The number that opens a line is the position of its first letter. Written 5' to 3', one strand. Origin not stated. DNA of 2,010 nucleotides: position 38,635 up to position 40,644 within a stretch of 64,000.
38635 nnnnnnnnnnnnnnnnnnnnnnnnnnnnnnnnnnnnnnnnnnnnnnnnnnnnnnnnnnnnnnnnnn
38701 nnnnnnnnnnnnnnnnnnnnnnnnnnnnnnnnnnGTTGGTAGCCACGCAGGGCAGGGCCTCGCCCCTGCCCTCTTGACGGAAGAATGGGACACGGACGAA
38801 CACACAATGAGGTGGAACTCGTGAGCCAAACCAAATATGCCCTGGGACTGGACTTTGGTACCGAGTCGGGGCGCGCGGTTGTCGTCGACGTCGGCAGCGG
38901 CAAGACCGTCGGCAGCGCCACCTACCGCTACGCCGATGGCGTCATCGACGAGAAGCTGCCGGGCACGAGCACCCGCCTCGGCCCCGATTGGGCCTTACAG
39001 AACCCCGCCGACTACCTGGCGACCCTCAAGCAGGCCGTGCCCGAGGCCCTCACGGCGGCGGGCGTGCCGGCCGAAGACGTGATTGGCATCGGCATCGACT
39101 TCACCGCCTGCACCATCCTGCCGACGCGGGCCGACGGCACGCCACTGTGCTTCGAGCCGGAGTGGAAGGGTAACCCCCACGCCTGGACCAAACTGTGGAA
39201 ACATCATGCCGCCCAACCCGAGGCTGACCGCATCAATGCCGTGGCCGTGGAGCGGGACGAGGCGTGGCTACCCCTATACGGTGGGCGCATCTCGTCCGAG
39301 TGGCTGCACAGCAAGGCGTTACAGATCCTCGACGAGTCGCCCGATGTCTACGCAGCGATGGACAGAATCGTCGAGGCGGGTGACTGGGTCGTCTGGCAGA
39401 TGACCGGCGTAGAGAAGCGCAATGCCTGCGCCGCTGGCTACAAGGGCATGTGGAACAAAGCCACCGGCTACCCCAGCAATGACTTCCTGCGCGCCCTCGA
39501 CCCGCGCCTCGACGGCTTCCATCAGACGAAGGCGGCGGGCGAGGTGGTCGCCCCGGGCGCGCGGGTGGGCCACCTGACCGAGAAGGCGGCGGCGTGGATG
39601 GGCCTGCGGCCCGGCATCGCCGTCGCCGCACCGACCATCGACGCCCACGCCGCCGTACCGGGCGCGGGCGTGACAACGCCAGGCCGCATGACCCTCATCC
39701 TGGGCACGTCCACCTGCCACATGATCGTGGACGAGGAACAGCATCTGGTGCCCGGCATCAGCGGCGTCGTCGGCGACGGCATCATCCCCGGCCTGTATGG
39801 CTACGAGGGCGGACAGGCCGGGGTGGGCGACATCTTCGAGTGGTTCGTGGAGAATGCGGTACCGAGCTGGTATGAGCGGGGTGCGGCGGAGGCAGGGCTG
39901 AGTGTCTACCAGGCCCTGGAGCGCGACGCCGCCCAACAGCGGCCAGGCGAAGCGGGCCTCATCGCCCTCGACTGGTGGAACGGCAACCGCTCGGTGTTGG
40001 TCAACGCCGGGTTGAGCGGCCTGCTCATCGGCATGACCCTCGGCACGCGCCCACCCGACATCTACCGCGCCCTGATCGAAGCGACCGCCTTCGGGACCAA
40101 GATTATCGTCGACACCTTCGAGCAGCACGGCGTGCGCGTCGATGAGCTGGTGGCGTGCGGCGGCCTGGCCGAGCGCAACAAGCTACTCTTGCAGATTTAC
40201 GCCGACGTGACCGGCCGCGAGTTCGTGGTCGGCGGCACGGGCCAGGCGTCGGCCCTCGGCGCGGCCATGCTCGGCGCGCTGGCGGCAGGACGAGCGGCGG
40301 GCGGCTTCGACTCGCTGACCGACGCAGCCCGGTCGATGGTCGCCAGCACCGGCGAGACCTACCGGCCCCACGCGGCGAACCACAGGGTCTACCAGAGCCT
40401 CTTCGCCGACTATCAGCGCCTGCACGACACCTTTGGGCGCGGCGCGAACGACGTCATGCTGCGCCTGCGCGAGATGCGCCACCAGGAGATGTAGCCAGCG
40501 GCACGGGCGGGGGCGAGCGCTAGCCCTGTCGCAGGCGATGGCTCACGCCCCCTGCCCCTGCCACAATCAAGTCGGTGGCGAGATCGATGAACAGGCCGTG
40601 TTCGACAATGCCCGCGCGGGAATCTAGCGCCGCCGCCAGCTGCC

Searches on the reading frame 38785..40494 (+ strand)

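Call 76: search_protein_families(library=pfam, proteins=[window:38785-40494:+], max_evalue=0.001)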
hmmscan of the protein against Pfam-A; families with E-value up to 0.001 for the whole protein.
window:38785-40494:+ (569 aa): 2 families
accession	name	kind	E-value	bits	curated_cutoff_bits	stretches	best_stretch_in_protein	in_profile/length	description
PF02782.22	FGGY_C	-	2e-44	152.2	27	1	304-501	3-198/198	FGGY family of carbohydrate kinases, C-terminal domain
PF00370.27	FGGY_N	-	1.6e-14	54.6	28.8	1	18-291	1-243/245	FGGY family of carbohydrate kinases, N-terminal domain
